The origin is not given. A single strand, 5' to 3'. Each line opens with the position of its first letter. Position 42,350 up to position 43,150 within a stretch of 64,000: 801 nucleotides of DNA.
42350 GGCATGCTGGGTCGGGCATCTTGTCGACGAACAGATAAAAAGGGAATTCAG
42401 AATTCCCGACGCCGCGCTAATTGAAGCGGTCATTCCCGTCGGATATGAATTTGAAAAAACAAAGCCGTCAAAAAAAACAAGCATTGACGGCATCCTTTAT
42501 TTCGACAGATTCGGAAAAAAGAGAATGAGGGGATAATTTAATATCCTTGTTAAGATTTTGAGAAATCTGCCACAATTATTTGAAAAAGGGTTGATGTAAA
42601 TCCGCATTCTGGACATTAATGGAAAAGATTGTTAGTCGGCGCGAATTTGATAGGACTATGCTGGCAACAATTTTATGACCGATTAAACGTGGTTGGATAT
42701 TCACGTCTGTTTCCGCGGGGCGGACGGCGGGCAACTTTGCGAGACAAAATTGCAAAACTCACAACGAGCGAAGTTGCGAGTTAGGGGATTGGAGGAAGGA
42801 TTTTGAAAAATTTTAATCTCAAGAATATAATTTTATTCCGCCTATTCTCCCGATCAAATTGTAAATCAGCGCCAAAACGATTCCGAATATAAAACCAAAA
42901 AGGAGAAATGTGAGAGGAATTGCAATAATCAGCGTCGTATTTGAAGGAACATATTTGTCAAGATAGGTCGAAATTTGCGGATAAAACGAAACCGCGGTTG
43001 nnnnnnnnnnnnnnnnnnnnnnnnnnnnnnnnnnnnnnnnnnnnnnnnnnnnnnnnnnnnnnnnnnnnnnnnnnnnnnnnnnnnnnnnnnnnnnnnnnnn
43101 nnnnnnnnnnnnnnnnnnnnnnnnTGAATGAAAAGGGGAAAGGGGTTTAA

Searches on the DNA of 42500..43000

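Call 12: search_rna_families(source=window, start=42500, end=43000, threshold=evalue, max_evalue=10)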
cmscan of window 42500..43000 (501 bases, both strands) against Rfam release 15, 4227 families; matches with E-value up to 10: 4.
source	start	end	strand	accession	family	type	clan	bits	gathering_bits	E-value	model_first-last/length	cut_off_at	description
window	42787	42855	+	RF00360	snoZ107_R87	Gene; snRNA; snoRNA; CD-box;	-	15.5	50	1.8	1-117/117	no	Small nucleolar RNA Z107/R87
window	42792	42916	+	RF01932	bxd_4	Gene; lncRNA;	-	14.8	40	3.6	1-106/106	no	Bithoraxoid conserved region 4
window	42549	42634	+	RF01222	sn2417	Gene; snRNA; snoRNA; CD-box;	-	12.5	80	7.5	1-123/123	no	Small nucleolar RNA sn2417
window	42770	42931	+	RF02001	group-II-D1D4-3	Intron;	CL00102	12.1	32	5.6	1-170/170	no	Group II catalytic intron D1-D4-3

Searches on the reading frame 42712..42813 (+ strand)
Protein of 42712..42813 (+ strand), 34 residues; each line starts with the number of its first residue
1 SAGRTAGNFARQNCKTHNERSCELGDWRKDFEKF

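Call 58: search_protein_representatives(protein=window:42712-42813:+)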
Query: 34 residues. Proteins with E-value up to 0.001 (for the whole library): 1; up to 1e-10: 0; up to 1e-30: 0. The best 1 are listed.
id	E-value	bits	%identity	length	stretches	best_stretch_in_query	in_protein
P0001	8.9e-05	37.3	54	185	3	6-25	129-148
